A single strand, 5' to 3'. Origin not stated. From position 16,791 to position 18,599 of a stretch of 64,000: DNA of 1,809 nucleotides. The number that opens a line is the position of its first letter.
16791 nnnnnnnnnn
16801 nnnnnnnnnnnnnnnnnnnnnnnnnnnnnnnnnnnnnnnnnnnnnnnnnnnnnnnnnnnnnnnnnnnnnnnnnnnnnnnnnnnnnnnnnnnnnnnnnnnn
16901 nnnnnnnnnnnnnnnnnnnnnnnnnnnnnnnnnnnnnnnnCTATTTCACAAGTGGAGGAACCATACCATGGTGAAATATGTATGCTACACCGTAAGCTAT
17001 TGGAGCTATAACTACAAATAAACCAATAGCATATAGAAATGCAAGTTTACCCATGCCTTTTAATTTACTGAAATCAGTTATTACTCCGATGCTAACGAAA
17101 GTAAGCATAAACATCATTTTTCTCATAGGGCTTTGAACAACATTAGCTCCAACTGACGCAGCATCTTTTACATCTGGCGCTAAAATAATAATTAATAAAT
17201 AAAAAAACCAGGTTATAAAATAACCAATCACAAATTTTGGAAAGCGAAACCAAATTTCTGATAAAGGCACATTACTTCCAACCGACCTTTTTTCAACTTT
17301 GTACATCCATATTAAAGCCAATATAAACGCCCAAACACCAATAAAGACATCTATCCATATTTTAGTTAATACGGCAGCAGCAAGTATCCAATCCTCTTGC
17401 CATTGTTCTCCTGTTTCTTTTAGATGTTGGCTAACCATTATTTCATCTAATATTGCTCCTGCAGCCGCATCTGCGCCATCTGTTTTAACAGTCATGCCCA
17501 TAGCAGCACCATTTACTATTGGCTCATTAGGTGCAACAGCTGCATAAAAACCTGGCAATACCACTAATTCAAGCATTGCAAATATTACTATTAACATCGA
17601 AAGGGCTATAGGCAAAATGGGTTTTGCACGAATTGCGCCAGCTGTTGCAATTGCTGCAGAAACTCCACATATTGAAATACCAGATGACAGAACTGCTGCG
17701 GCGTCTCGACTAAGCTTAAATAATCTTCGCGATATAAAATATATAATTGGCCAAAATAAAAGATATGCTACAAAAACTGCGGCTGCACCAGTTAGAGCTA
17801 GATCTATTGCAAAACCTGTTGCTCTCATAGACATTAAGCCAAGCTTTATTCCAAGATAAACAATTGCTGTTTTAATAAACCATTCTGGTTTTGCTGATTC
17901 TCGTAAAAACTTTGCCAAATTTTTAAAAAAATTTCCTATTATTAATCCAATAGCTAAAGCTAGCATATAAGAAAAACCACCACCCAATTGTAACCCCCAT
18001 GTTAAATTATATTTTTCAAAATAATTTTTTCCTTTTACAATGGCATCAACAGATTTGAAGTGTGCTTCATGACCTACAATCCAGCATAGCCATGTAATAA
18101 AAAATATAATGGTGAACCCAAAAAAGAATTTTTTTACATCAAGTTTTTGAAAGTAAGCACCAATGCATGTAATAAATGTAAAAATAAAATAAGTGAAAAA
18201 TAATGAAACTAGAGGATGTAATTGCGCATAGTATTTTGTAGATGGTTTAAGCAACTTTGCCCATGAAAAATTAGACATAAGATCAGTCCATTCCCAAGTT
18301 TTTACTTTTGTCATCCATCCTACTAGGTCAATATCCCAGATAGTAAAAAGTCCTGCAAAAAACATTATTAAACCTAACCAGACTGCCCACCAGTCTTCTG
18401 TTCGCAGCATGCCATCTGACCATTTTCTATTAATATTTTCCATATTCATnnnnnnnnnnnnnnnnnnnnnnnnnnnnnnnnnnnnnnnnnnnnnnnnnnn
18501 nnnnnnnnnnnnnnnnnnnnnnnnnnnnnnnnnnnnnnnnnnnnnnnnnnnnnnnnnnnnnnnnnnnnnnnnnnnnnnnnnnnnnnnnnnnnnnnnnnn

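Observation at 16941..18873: Tightly translationally coupled three-gene membrane operon (54-aa TM peptide, 88-aa protein, 502-aa YeiH-like transporter), including an unannotated small ORF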

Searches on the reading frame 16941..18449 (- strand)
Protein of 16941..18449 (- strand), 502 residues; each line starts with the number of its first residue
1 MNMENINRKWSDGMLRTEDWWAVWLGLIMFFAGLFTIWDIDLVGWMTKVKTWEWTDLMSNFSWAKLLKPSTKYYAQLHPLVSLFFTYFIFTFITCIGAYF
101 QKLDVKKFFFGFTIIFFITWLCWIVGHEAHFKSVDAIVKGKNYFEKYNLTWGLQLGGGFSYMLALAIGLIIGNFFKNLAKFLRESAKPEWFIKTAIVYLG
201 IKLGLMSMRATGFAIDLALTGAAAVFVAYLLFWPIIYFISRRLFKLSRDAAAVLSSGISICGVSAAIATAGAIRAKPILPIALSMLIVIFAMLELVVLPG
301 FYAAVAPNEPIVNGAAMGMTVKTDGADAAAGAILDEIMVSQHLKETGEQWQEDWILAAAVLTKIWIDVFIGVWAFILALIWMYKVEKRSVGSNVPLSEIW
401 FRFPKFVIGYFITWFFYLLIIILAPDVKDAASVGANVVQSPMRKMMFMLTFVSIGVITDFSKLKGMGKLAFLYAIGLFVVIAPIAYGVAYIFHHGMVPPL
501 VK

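Call 3: search_protein_families(library=pfam, proteins=[window:16941-18449:-], max_evalue=1)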
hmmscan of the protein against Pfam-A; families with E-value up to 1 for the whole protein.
window:16941-18449:- (502 aa): 1 family
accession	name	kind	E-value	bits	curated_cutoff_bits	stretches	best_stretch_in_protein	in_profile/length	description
PF03601.19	Cons_hypoth698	-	2.9e-20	72.9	24.5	1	161-471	29-301/304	Conserved hypothetical protein 698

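Call 4: search_protein_families(library=ncbifam, proteins=[window:16941-18449:-], max_evalue=1)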
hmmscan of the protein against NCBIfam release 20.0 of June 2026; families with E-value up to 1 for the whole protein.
window:16941-18449:- (502 aa): 1 family
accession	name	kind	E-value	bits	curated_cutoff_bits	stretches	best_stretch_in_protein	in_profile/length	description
TIGR00698.1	TIGR00698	subfamily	9.1e-06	25.1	232.6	1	161-337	34-208/335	YeiH family putative sulfate export transporter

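Call 7: search_solved_structures(query=window:16941-18449:-, max_evalue=1)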
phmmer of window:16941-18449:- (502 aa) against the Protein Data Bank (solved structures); distinct sequences matched with E-value up to 1: 0.

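Call 15: find_homologous_proteins(query=window:16941-18449:-)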
Query window:16941-18449:- (502 aa): 6679 proteins with E <= 0.001 among 8000 candidates; the best 120 are listed.
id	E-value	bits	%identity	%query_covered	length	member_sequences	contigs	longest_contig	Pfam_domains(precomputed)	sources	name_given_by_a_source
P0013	0.0e+0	1108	99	100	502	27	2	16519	PF03601.20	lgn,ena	-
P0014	6.1e-286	967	85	100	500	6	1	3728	PF03601.20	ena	-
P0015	1.0e-275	934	81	99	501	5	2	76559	PF03601.20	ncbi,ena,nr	ncbi:MAG: putative sulfate exporter family transporter [Pseudomonadota bacterium]|nr:putative sulfat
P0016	1.3e-271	920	80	100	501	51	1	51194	PF03601.20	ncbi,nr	ncbi:MAG: putative sulfate exporter family transporter [Pseudomonadota bacterium]|nr:putative sulfat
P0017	8.7e-265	897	79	99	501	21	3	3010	PF03601.20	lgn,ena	-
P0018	2.5e-261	886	77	99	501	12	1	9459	PF03601.20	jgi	-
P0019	2.9e-261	886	78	99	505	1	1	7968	PF03601.20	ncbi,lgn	ncbi:MAG: putative sulfate exporter family transporter [Pseudomonadota bacterium]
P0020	2.0e-260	883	77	99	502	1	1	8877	PF03601.20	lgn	-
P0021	3.2e-260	882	77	99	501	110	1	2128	PF03601.20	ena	-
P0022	4.1e-260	882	78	99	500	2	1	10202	PF03601.20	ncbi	-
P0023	5.0e-260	882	80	97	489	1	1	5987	PF03601.20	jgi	-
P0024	3.0e-258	876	76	100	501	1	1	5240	PF03601.20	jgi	jgi:uncharacterized membrane protein YadS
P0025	1.8e-256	870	76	99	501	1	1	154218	PF03601.20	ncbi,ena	-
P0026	2.9e-256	869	77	100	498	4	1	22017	PF03601.20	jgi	-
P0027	8.7e-256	868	78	99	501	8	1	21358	PF03601.20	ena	-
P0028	4.2e-255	866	76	99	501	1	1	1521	PF03601.20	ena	-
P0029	4.9e-255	865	76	100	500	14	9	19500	PF03601.20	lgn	-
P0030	6.6e-255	865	76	99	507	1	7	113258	PF03601.20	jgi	jgi:uncharacterized membrane protein YadS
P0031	3.7e-254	862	75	99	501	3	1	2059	PF03601.20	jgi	jgi:uncharacterized membrane protein YadS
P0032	3.9e-254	862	76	99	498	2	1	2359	PF03601.20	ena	-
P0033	4.6e-253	859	75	100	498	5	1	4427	PF03601.20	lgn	-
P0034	1.9e-251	854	77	98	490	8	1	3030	PF03601.20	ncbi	ncbi:MAG: putative sulfate exporter family transporter, partial [Gammaproteobacteria bacterium]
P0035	1.8e-250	850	75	99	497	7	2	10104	PF03601.20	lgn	-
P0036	2.3e-248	843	73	99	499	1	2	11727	PF03601.20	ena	-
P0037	2.7e-247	840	75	97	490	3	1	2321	PF03601.20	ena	-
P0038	2.3e-246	837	73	99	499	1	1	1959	PF03601.20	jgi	jgi:uncharacterized membrane protein YadS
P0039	2.0e-245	834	75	99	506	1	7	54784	PF03601.20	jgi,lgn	jgi:uncharacterized membrane protein YadS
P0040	4.9e-245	832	76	97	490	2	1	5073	PF03601.20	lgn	-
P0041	4.8e-243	826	72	100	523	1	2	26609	PF03601.20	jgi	-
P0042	5.0e-239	812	70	99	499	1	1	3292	PF03601.20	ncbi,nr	ncbi:MAG: putative sulfate exporter family transporter [Gammaproteobacteria bacterium]|nr:putative s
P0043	9.1e-238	808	73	99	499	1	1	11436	PF03601.20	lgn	-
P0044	5.8e-237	806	71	99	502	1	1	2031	PF03601.20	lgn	-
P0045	1.5e-235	801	67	99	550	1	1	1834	PF03601.20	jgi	jgi:uncharacterized membrane protein YadS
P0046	4.5e-235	799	68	100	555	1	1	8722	PF03601.20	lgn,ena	-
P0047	3.0e-234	797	67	99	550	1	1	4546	PF03601.20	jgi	jgi:uncharacterized membrane protein YadS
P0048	3.2e-233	793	68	99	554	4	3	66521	PF03601.20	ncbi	-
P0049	1.0e-232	792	67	99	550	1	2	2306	PF03601.20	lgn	-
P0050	2.7e-232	790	67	99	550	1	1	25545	PF03601.20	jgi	jgi:uncharacterized membrane protein YadS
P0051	7.4e-232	789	72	99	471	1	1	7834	PF03601.20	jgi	jgi:uncharacterized membrane protein YadS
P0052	1.8e-231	788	66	99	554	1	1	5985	PF03601.20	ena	-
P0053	2.1e-231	787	67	99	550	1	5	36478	PF03601.20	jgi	jgi:uncharacterized membrane protein YadS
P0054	6.2e-231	786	66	99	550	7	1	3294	PF03601.20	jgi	-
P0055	1.4e-230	785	76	73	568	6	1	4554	PF03601.20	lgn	-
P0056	1.5e-230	785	68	99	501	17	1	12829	PF03601.20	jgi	-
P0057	4.0e-230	783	66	99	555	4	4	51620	PF03601.20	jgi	jgi:uncharacterized membrane protein YadS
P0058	7.9e-230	782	67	99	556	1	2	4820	PF03601.20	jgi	jgi:uncharacterized membrane protein YadS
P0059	1.0e-229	782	67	100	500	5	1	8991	PF03601.20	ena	-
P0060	1.9e-229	781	65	99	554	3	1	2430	PF03601.20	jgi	-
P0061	2.0e-229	781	67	100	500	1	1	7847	PF03601.20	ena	-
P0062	2.5e-229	781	67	99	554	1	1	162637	PF03601.20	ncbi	-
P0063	2.7e-229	780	77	73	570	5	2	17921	PF03601.20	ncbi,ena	-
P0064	5.6e-229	779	67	99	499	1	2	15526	PF03601.20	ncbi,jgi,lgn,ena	-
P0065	2.7e-228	777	67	99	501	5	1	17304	PF03601.20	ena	-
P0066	2.7e-228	777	67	99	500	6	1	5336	PF03601.20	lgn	-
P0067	3.5e-228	777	67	100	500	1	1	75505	PF03601.20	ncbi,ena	-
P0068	7.3e-228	776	71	99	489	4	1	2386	PF03601.20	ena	-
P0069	7.8e-228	776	67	100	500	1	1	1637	PF03601.20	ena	-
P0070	8.8e-228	775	67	100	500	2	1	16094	PF03601.20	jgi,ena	-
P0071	9.4e-228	775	67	100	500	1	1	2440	PF03601.20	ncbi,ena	-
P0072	9.8e-228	775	67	100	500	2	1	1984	PF03601.20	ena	-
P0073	1.0e-227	775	66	99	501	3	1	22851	PF03601.20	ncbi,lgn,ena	-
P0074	1.4e-227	775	66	100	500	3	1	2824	PF03601.20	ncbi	-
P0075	1.9e-227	774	66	99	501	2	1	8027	PF03601.20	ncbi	-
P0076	8.7e-227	772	66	99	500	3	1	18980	PF03601.20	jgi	-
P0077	1.3e-226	772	68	99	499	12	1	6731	PF03601.20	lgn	-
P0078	1.9e-226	771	65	99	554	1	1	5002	PF03601.20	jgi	jgi:uncharacterized membrane protein YadS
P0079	3.9e-226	770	65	99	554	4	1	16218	PF03601.20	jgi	jgi:uncharacterized membrane protein YadS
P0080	4.1e-226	770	67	99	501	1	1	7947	PF03601.20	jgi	-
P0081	6.1e-226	769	66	99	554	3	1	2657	PF03601.20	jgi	jgi:uncharacterized membrane protein YadS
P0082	8.8e-226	769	67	99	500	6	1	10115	PF03601.20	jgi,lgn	-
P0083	1.1e-225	769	66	99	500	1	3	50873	PF03601.20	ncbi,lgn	-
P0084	1.8e-225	768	66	99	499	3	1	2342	PF03601.20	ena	-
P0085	3.2e-225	767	67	100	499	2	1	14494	PF03601.20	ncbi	-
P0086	4.2e-225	767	67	99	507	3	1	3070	PF03601.20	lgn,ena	-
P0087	4.4e-225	767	68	99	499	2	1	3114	PF03601.20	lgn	-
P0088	5.8e-225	766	70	100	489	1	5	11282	PF03601.20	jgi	jgi:uncharacterized membrane protein YadS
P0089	6.1e-225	766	70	100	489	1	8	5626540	PF03601.20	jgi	jgi:uncharacterized membrane protein YadS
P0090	6.8e-225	766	70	100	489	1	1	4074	PF03601.20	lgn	-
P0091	7.5e-225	766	65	100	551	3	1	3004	PF03601.20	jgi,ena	-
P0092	1.3e-224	765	66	99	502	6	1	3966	PF03601.20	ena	-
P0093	2.3e-224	764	66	99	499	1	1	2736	PF03601.20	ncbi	-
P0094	5.9e-224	763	67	99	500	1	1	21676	PF03601.20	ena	-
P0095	1.7e-223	761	65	100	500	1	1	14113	PF03601.20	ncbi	-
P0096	3.2e-223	760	66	99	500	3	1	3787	PF03601.20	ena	-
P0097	3.6e-223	760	66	99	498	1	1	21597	PF03601.20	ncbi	-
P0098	7.4e-223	759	77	71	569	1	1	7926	PF03601.20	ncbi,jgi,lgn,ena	-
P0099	8.9e-223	759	65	100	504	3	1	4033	PF03601.20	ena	-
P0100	1.2e-222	758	66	99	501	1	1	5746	PF03601.20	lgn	-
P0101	3.1e-222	757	64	99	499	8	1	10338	PF03601.20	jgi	jgi:uncharacterized membrane protein YadS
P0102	4.9e-222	756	65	99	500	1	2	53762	PF03601.20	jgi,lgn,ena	-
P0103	7.2e-222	756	67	97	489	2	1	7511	PF03601.20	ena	-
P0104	1.5e-221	755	72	71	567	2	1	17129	PF03601.20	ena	-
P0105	1.6e-221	755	66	99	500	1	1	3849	PF03601.20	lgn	-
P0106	1.6e-221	755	67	97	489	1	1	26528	PF03601.20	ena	-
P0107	1.9e-221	754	69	99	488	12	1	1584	PF03601.20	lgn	-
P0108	2.1e-221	754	67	100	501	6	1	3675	PF03601.20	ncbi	-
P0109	2.9e-221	754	65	100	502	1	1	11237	PF03601.20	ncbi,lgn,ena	-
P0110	1.1e-220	752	69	99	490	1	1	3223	PF03601.20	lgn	-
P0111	1.8e-220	751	64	100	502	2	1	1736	PF03601.20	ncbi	-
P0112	2.0e-220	751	64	99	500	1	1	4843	PF03601.20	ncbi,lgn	-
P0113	2.5e-220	751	70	97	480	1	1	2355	PF03601.20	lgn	-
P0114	3.0e-220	751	68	99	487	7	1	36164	PF03601.20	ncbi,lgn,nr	ncbi:membrane protein [Nitrosococcus oceani]|nr:membrane protein [Nitrosococcus oceani]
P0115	3.7e-220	750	65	99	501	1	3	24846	PF03601.20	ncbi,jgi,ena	-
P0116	5.0e-220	750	73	90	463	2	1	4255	PF03601.20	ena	-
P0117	6.0e-220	750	68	99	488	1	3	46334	PF03601.20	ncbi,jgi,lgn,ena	-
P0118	1.5e-219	748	68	99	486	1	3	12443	PF03601.20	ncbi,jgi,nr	ncbi:MAG: putative sulfate exporter family transporter [Gammaproteobacteria bacterium]|nr:MAG: putat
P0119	2.4e-219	748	64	100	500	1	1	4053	PF03601.20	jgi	jgi:uncharacterized membrane protein YadS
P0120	2.7e-219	747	64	99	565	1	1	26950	PF03601.20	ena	-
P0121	5.2e-219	746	68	99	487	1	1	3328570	PF03601.20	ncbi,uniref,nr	ncbi:Uncharacterized protein family UPF0324 [Nitrosococcus watsonii C-113]|uniref:Uncharacterized pr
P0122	5.6e-219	746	66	97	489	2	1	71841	PF03601.20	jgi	jgi:uncharacterized membrane protein YadS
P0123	7.5e-219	746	63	99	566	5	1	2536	PF03601.20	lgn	-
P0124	9.4e-219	746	67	97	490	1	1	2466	PF03601.20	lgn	-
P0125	1.6e-218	745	66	99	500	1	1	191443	PF03601.20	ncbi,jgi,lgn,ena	-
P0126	1.0e-217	742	63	100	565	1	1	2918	PF03601.20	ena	-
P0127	1.6e-217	742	63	99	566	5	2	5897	PF03601.20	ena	-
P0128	1.6e-217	742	64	100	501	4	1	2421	PF03601.20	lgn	-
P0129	2.5e-217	741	65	97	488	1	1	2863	PF03601.20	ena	-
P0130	2.6e-217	741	64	99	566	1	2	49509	PF03601.20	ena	-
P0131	3.5e-217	740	68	99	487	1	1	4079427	PF03601.20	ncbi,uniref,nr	ncbi:conserved hypothetical protein [Nitrosococcus halophilus Nc 4]|uniref:Sulfate exporter family t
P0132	3.9e-217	740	63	99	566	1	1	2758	PF03601.20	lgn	-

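Call 17: find_encoding_contigs(protein=P0121, flank=8000, max_places=2)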
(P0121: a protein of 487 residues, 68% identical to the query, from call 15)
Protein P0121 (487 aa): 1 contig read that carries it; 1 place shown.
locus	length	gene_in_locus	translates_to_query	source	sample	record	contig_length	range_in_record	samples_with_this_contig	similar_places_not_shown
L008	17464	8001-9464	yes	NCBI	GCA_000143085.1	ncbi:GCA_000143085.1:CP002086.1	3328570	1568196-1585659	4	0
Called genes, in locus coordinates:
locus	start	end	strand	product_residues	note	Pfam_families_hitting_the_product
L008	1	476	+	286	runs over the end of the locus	PF04354:ZipA_C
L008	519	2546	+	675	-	PF22745:Nlig-Ia, PF01653:DNA_ligase_aden, PF03120:OB_DNA_ligase, PF03119:DNA_ligase_ZBD, PF14520:HHH_5 (weak), PF12826:HHH_2, PF14520:HHH_5 (weak), PF00533:BRCT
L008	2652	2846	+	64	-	PF04324:Fer2_BFD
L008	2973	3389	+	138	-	PF01894:YjbQ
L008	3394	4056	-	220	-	PF12146:Hydrolase_4 (faint), PF00561:Abhydrolase_1, PF12697:Abhydrolase_6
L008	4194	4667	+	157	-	PF18902:DUF5658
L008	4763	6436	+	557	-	PF00005:ABC_tran, PF02463:SMC_N (faint), PF13304:AAA_21 (faint), PF12848:ABC_tran_Xtn, PF00005:ABC_tran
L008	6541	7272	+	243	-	PF03009:GDPD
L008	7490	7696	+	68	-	-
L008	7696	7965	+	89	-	PF17373:DUF5395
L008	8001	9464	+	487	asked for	PF03601:Cons_hypoth698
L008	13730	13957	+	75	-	-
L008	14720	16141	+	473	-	PF13396:PLDc_N, PF13091:PLDc_2, PF00614:PLDc (weak), PF13091:PLDc_2, PF00614:PLDc (weak)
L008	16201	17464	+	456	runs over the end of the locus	PF00171:Aldedh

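Call 18: find_encoding_contigs(protein=P0062, flank=8000, max_places=2)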
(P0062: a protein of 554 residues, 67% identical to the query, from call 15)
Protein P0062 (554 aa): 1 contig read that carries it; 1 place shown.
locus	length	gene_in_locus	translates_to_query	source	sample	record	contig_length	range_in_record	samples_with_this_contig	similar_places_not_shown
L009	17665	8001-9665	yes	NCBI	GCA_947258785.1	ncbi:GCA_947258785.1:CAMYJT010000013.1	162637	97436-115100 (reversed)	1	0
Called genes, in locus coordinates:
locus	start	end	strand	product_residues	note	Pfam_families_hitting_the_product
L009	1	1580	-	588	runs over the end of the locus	PF13231:PMT_2 (weak)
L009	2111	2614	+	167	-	PF12692:Methyltransf_17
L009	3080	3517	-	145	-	PF01814:Hemerythrin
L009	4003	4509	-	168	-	PF00583:Acetyltransf_1, PF13673:Acetyltransf_10, PF13508:Acetyltransf_7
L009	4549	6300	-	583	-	PF00092:VWA (faint), PF13519:VWA_2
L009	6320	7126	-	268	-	PF01078:Mg_chelatase (faint), PF07728:AAA_5, PF08406:CbbQ_C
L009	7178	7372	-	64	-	-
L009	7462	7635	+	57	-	-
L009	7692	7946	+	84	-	PF17373:DUF5395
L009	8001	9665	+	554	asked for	PF03601:Cons_hypoth698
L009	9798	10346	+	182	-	PF10604:Polyketide_cyc2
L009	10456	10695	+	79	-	-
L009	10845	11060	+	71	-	-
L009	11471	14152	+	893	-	PF00311:PEPcase, PF14010:PEPcase_2 (faint)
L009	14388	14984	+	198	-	-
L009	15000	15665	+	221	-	PF00072:Response_reg, PF00486:Trans_reg_C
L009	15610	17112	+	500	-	PF08521:2CSK_N, PF14501:HATPase_c_5 (faint), PF26769:HAMP_PhoQ, PF00512:HisKA, PF02518:HATPase_c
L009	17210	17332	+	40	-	-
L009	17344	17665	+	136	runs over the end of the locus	-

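Call 30: find_encoding_contigs(protein=P0013, flank=10000, max_places=2)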
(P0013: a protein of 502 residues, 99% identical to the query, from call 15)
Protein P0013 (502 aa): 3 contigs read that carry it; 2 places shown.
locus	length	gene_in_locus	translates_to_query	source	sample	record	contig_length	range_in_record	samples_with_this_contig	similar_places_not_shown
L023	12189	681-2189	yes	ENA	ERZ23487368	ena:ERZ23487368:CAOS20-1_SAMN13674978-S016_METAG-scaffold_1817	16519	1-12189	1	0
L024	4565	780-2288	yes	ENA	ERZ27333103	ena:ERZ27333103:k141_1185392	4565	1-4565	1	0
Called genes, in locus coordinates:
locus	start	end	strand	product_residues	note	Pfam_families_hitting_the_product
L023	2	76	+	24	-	?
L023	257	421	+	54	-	-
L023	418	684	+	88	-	PF17373:DUF5395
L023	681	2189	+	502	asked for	PF03601:Cons_hypoth698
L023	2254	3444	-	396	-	PF00083:Sugar_tr (weak), PF07690:MFS_1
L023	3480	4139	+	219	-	PF00702:Hydrolase, PF13419:HAD_2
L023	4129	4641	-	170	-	PF00856:SET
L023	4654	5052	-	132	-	PF09722:Xre_MbcA_ParS_C (weak)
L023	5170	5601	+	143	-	PF05099:TerB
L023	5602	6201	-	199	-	PF07021:MetW, PF13489:Methyltransf_23 (weak), PF13847:Methyltransf_31, PF08241:Methyltransf_11 (weak)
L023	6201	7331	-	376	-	PF00561:Abhydrolase_1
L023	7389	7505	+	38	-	-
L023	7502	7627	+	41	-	-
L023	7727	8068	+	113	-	-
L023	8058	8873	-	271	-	PF03807:F420_oxidored, PF14748:P5CR_dimer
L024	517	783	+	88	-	PF17373:DUF5395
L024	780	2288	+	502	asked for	PF03601:Cons_hypoth698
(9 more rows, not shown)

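Call 31: find_encoding_contigs(protein=P0089, flank=10000, max_places=3)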
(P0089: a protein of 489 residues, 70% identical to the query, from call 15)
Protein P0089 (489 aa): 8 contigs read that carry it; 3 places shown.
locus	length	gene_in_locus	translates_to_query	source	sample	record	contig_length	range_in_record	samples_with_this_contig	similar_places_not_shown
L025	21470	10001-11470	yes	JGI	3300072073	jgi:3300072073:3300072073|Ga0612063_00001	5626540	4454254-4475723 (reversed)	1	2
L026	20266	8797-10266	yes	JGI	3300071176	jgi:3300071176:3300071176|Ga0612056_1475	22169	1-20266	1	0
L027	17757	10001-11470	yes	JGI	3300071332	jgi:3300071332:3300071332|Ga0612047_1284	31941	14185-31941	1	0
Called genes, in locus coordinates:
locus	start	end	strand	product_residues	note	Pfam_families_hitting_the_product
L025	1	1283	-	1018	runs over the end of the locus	PF22240:ISP_coupler, PF02384:N6_Mtase, PF07669:Eco57I, PF18135:Type_ISP_C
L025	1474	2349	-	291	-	PF00294:PfkB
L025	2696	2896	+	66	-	-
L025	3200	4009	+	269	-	-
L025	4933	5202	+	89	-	-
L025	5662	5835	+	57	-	-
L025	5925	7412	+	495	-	PF07282:Cas12f1-like_TNB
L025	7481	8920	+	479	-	PF13519:VWA_2 (faint)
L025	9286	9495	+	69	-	-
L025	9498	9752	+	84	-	PF17373:DUF5395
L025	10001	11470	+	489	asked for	PF03601:Cons_hypoth698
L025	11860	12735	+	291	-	PF03547:Mem_trans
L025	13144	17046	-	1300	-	PF21088:MS_channel_1st, PF00924:MS_channel_2nd (weak)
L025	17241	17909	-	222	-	PF04326:SLFN_AlbA_2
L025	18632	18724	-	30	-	-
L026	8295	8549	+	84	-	PF17373:DUF5395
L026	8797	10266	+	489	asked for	PF03601:Cons_hypoth698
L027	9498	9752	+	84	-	PF17373:DUF5395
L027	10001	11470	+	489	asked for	PF03601:Cons_hypoth698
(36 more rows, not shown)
